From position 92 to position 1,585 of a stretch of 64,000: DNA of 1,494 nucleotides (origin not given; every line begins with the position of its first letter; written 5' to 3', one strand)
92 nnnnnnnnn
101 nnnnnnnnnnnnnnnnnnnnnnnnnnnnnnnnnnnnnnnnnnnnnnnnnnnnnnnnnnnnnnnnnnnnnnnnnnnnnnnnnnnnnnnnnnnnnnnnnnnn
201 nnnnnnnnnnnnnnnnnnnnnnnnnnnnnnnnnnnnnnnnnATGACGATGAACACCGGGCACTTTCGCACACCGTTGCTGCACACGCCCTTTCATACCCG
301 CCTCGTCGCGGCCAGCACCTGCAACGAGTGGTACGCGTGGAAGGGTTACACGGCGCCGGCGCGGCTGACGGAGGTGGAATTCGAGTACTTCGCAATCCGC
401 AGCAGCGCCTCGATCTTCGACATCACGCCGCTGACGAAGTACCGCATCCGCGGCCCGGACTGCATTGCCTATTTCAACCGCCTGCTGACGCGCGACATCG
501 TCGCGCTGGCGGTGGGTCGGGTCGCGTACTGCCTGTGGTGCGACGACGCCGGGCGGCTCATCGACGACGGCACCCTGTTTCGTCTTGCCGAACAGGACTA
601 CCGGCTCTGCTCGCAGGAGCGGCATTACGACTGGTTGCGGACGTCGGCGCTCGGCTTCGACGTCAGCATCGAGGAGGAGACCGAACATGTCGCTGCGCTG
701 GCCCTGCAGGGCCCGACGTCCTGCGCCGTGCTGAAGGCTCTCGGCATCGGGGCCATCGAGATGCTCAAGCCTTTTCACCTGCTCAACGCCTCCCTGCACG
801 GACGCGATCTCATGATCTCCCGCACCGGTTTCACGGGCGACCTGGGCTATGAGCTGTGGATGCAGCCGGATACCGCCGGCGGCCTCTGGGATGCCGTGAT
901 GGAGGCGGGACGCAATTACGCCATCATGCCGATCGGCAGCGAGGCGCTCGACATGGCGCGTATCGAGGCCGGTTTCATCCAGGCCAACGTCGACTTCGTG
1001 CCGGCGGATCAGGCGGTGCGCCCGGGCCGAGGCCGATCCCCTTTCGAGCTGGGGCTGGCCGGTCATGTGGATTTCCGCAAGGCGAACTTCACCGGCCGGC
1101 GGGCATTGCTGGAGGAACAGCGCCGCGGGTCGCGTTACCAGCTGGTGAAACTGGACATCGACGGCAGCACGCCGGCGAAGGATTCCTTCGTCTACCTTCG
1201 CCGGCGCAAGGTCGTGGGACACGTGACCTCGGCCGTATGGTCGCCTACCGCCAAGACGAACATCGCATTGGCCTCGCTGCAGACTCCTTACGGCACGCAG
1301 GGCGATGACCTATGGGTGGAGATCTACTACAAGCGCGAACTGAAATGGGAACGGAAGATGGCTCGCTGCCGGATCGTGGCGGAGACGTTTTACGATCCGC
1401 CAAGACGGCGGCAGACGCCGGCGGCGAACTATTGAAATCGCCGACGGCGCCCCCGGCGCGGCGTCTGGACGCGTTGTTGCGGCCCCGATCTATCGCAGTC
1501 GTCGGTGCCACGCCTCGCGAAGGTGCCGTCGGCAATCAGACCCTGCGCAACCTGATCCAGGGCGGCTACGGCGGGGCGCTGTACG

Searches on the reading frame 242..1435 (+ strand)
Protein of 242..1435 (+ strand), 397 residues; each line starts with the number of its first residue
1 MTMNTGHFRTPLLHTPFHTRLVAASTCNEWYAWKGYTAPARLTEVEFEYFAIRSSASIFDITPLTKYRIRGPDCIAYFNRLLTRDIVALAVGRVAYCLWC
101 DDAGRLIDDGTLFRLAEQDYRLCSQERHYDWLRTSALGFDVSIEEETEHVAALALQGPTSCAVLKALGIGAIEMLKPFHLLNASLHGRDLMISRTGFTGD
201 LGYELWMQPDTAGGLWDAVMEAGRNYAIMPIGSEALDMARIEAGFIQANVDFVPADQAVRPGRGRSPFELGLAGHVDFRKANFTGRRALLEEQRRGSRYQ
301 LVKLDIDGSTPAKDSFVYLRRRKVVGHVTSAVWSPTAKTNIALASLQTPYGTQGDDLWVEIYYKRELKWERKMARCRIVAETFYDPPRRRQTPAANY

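Call 5: search_protein_families(library=pfam, proteins=[window:242-1435:+])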
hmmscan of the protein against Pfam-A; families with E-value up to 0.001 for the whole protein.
window:242-1435:+ (397 aa): 2 families
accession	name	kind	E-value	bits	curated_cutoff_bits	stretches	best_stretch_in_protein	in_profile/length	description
PF01571.26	GCV_T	-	1.7e-53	181.9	25.6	1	29-252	11-241/255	Aminomethyltransferase folate-binding domain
PF08669.17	GCV_T_C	-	1.4e-10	41.4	25.9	1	300-385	2-80/80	Glycine cleavage T-protein C-terminal barrel domain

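Call 7: search_protein_families(library=ncbifam, proteins=[window:242-1435:+], max_evalue=1e-10)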
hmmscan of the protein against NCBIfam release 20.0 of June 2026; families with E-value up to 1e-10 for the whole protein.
window:242-1435:+ (397 aa): 8 families
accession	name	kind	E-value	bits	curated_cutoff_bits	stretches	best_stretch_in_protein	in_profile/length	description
NF053776.1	TmaoDeMthMsil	equivalog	2.8e-80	270.8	1100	1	15-390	388-760/763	trimethylamine N-oxide demethylase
NF001567.0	PRK00389.1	subfamily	1.1e-60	205.5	300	1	28-365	17-342/359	glycine cleavage system aminomethyltransferase GcvT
TIGR01372.1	soxA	subfamily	1.1e-46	159.1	1164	1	44-391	645-994/996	sarcosine oxidase subunit alpha family protein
TIGR00528.1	gcvT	equivalog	7.2e-46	156.8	235.85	1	14-364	3-348/362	glycine cleavage system aminomethyltransferase GcvT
NF009133.0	PRK12486.1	equivalog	1e-39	136.5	410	1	14-361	14-354/369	dimethylsulfoniopropionate demethylase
NF010093.0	PRK13579.1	equivalog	1.7e-35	122.6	459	1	28-364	23-352/371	glycine cleavage system aminomethyltransferase GcvT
NF047885.1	VanMgalDeMLigM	equivalog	2.9e-20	72.7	580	1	39-257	29-262/461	vanillate/3-O-methylgallate O-demethylase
NF047633.1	SyrngDmethDesA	equivalog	1.8e-16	59.7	800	1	50-256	41-260/453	syringate O-demethylase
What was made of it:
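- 242..1435 (+): GcvT-like folate-dependent one-carbon transfer protein. It is below the cut-offs for true GcvT and for DmdA (calls 5, 7).
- On DmdA (DMSP demethylase): 136 bits against a cut-off of 410 (call 7).
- The GcvT-like protein scores 136 bits against a DmdA cut-off of 410 (call 7).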

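Call 62: find_homologous_proteins(query=window:242-1435:+, max_evalue=1e-40)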
Query window:242-1435:+ (397 aa): 7940 proteins with E <= 1e-40 among 8000 candidates; the best 120 are listed.
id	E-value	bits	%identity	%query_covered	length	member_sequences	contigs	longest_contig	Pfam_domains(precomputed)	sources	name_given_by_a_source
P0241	5.3e-271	916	100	99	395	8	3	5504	PF01571.27,PF08669.18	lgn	-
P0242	2.6e-240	815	88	99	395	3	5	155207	PF01571.27,PF08669.18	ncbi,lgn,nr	ncbi:MAG: Aminomethyltransferase [Gammaproteobacteria bacterium]|nr:Aminomethyltransferase [Gammapro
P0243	1.3e-237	806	86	99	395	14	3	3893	PF01571.27,PF08669.18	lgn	-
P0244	6.5e-228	774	83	99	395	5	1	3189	PF01571.27,PF08669.18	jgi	jgi:aminomethyltransferase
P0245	3.0e-199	680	83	89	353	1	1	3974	PF01571.27,PF08669.18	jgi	jgi:aminomethyltransferase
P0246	3.5e-198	677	73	99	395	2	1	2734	PF01571.27,PF08669.18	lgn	-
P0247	3.3e-196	670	72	99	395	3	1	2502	PF01571.27,PF08669.18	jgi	jgi:aminomethyltransferase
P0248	3.1e-194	664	72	99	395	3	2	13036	PF01571.27,PF08669.18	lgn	-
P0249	9.1e-173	593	65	98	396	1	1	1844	PF01571.27,PF08669.18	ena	-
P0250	2.3e-168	578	62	99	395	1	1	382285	PF01571.27,PF08669.18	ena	-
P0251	3.0e-167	575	62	99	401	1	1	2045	PF01571.27,PF08669.18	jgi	-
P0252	1.0e-166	573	63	98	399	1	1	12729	PF01571.27,PF08669.18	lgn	-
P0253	4.4e-166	571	62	99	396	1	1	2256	PF01571.27,PF08669.18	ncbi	-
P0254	1.1e-165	570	62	98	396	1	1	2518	PF01571.27,PF08669.18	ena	-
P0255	4.4e-165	568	64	99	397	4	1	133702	PF01571.27,PF08669.18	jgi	jgi:aminomethyltransferase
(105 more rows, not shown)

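Call 63: find_encoding_contigs(protein=P0242, flank=10000, max_places=2)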
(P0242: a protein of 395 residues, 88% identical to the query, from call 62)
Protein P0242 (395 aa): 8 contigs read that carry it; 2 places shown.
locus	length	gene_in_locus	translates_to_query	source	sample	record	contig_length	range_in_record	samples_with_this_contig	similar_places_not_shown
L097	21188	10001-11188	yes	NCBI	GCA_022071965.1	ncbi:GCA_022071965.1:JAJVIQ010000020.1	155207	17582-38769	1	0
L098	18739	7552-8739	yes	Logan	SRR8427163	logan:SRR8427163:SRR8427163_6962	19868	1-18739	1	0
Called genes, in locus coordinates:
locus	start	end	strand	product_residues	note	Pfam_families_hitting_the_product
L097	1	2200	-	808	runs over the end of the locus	PF02737:3HCDH_N, PF00725:3HCDH (weak), PF00378:ECH_1, PF16113:ECH_2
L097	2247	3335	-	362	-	PF01547:SBP_bac_1, PF13416:SBP_bac_8, PF13343:SBP_bac_6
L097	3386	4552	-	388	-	PF02771:Acyl-CoA_dh_N, PF02770:Acyl-CoA_dh_M, PF00441:Acyl-CoA_dh_1, PF08028:Acyl-CoA_dh_2, PF22924:ACOX_C_alpha1 (weak)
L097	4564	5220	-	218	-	PF00440:TetR_N, PF13977:TetR_C_6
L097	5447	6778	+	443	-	PF00202:Aminotran_3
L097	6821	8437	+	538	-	PF00890:FAD_binding_2 (weak), PF01266:DAO, PF01593:Amino_oxidase, PF01946:Thi4 (weak), PF12831:FAD_oxidored (weak), PF13450:NAD_binding_8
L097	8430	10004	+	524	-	PF00070:Pyr_redox (faint), PF00890:FAD_binding_2 (weak), PF01266:DAO, PF01494:FAD_binding_3 (faint), PF01593:Amino_oxidase, PF01946:Thi4 (weak), PF12831:FAD_oxidored (weak), PF13450:NAD_binding_8, +2 more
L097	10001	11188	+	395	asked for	PF01571:GCV_T, PF08669:GCV_T_C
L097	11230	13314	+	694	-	PF02629:CoA_binding (weak), PF13380:CoA_binding_2, PF13607:Succ_CoA_lig, PF13549:ATP-grasp_5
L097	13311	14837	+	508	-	PF00171:Aldedh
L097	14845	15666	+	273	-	PF00378:ECH_1, PF16113:ECH_2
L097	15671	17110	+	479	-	PF00120:Gln-synt_C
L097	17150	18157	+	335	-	PF08240:ADH_N, PF00107:ADH_zinc_N, PF13602:ADH_zinc_N_2 (weak)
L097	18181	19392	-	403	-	PF07690:MFS_1, PF12832:MFS_1_like, PF07690:MFS_1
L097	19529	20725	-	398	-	PF00355:Rieske, PF00848:Ring_hydroxyl_A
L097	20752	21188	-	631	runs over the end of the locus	PF00440:TetR_N, PF13977:TetR_C_6, PF00355:Rieske, PF00848:Ring_hydroxyl_A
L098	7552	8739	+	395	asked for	PF01571:GCV_T, PF08669:GCV_T_C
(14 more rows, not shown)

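Call 64: search_protein_families(library=ncbifam, proteins=[L097:2247-3335:-, L097:3386-4552:-, L097:1-2200:-, L097:4564-5220:-, L097:5447-6778:+], max_evalue=1e-20)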
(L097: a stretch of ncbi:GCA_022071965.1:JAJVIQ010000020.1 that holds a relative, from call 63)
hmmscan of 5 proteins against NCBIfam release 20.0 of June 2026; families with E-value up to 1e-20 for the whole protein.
L097:2247-3335:- (362 aa): 2 families
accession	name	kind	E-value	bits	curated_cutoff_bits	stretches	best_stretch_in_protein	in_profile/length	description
NF007962.0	PRK10682.1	equivalog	3.8e-124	414.5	636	1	14-362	20-370/370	spermidine/putrescine ABC transporter substrate-binding protein PotF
NF007048.0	PRK09501.1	equivalog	1.3e-58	198.6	582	1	15-343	18-330/348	spermidine/putrescine ABC transporter substrate-binding protein PotD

L097:3386-4552:- (388 aa): 11 families
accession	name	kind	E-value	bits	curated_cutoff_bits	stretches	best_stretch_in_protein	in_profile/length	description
NF042972.1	AcrlCoAredClosAcrC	equivalog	1.3e-49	168.9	640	1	1-382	1-378/378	acryloyl-CoA reductase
NF053553.1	prodigi_MBC_PigA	equivalog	8.1e-49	166.7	500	1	1-380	1-379/381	prodigiosin MBC biosynthesis dehydrogenase PigA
NF058590.1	AcCoDHFadEBacil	equivalog_domain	3.1e-48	164.7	600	1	5-387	21-417/586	acyl-CoA dehydrogenase FadE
NF002885.1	PRK03354.1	equivalog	1.6e-42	145.9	540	1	40-383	36-376/378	crotonobetainyl-CoA dehydrogenase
NF045652.1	ProlPCPDhRedW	equivalog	3.3e-42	144.7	650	1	10-380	5-373/376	L-prolyl-[peptidyl-carrier protein] dehydrogenase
NF043006.1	CyhCrbnylCoADH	equivalog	1.9e-39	135.8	650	1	101-382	99-377/380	cyclohexane-1-carbonyl-CoA dehydrogenase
NF008997.0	PRK12341.1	equivalog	2.5e-38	132.1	537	1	50-383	46-379/382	acyl-CoA dehydrogenase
NF045552.1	GlutCoADH_Des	equivalog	4.7e-38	131.4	470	1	1-378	1-377/387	glutaryl-CoA dehydrogenase Acd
NF042439.1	SulpropCoADesulf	equivalog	2.4e-35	122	600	1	51-383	34-373/379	3-sulfinopropanoyl-CoA desulfinase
TIGR03207.1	cyc_hxne_CoA_dh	equivalog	3.8e-23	81.8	575.35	1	51-378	42-369/372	cyclohexanecarboxyl-CoA dehydrogenase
NF052270.1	Staph_DH_FadE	equivalog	7.2e-21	74.4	600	1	102-380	120-393/400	acyl-CoA dehydrogenase FadE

L097:1-2200:- (733 aa): 16 families
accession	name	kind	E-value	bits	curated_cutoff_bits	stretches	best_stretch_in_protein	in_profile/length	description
NF052272.1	Staph_FadB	exception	2.5e-131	439.3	999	2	28-448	2-410/752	3-hydroxyacyl-CoA dehydrogenase/crotonase FadB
NF008727.0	PRK11730.1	equivalog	2e-52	178.5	870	1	28-319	312-595/717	fatty acid oxidation complex subunit alpha FadB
NF006124.0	PRK08268.1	subfamily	7.3e-47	160.5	508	1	29-318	7-289/507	3-hydroxyacyl-CoA dehydrogenase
TIGR02437.1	FadB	equivalog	1.9e-41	142.2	933.55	1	28-273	312-552/714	fatty acid oxidation complex subunit alpha FadB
TIGR02279.1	PaaC-3OHAcCoADH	equivalog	3.3e-39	135.1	669.4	1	30-320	6-289/503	3-hydroxyacyl-CoA dehydrogenase PaaH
NF004474.0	PRK05808.1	subfamily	5e-39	134.3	408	1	29-315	3-281/283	3-hydroxybutyryl-CoA dehydrogenase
TIGR02441.1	fa_ox_alpha_mit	equivalog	1.9e-36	125.4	964.65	1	22-315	328-612/737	fatty acid oxidation complex subunit alpha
NF008363.0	PRK11154.1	equivalog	2.2e-36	125.2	869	1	28-329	308-588/708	fatty acid oxidation complex subunit alpha FadJ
NF005875.0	PRK07819.1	subfamily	3e-32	112.2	319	1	29-315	5-285/287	3-hydroxybutyryl-CoA dehydrogenase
NF006722.0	PRK09260.1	equivalog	3.4e-32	111.8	429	1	32-316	5-281/289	3-hydroxyacyl-CoA dehydrogenase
NF005715.0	PRK07530.1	equivalog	2.8e-31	109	420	1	28-319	3-286/292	3-hydroxybutyryl-CoA dehydrogenase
NF042925.1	FHMPC_DH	equivalog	3.7e-27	95.4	500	1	32-322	3-286/304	5-formyl-3-hydroxy-2-methylpyridine 4-carboxylate 5-dehydrogenase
NF004699.0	PRK06035.1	equivalog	1.9e-26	92.9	500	1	28-285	2-257/294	3-hydroxyacyl-CoA dehydrogenase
NF006143.0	PRK08293.1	equivalog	9.3e-26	90.8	312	1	29-315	4-286/291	3-hydroxyacyl-CoA dehydrogenase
TIGR02440.1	FadJ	equivalog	1e-25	90.1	968.45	0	28-317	303-582/699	fatty acid oxidation complex subunit alpha FadJ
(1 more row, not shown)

L097:4564-5220:- (218 aa): 2 families
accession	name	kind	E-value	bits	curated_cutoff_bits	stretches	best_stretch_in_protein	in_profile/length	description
NF001978.0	PRK00767.1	equivalog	2.8e-33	115.4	118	1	16-206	5-190/197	transcriptional regulator BetI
TIGR03384.1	betaine_BetI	equivalog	3.5e-33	114.9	201.3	1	15-205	3-187/189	choline-binding transcriptional repressor BetI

L097:5447-6778:+ (443 aa): 62 families (the best 25 are shown)
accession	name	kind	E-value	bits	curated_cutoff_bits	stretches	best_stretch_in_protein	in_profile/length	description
NF041362.1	GntE_guanitoxin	equivalog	2.1e-135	451.6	525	1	1-421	1-426/426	guanitoxin biosynthesis PLP-dependent transaminase GntE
NF000818.0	PRK00062.1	subfamily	5.7e-106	354.8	398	1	5-429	3-425/429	glutamate-1-semialdehyde 2,1-aminomutase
TIGR00713.1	hemL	equivalog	1.6e-101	340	527.3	1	8-429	2-421/423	glutamate-1-semialdehyde 2,1-aminomutase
NF009055.0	PRK12389.1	equivalog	7.7e-80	268.6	637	1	6-429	4-426/431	glutamate-1-semialdehyde 2,1-aminomutase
NF004856.0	PRK06209.1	equivalog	4.2e-63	213.4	486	1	36-429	42-414/450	glutamate-1-semialdehyde 2,1-aminomutase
NF001864.0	PRK00615.1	equivalog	2e-55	188.1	706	1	6-420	5-418/433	glutamate-1-semialdehyde aminotransferase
TIGR00707.1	argD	subfamily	1.4e-49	168.9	410.05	1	34-367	9-331/381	acetylornithine/succinylornithine family transaminase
NF005993.0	PRK08117.1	subfamily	5.6e-48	163.6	574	1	35-349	26-351/433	aspartate aminotransferase family protein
NF002874.0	PRK03244.1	equivalog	2.2e-46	158.4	457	1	35-343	26-321/399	acetylornithine transaminase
NF005985.0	PRK08088.1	equivalog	9.8e-46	156.3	713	1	34-347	23-341/426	4-aminobutyrate--2-oxoglutarate transaminase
NF004426.0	PRK05769.1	equivalog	7.4e-45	153.5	552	1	35-342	37-356/441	acetyl ornithine aminotransferase family protein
NF002797.0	PRK02936.1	equivalog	3.7e-44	151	496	1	35-350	12-312/385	acetylornithine transaminase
NF005453.0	PRK07046.1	subfamily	2.8e-43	148.2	425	1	6-373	28-393/453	transaminase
NF049976.1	AmadipTransam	equivalog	5.9e-42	144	650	1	36-341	16-326/416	2-aminoadipate transaminase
NF003468.0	PRK05093.1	subfamily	1e-41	143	522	1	32-357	22-337/405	acetylornithine/succinyldiaminopimelate transaminase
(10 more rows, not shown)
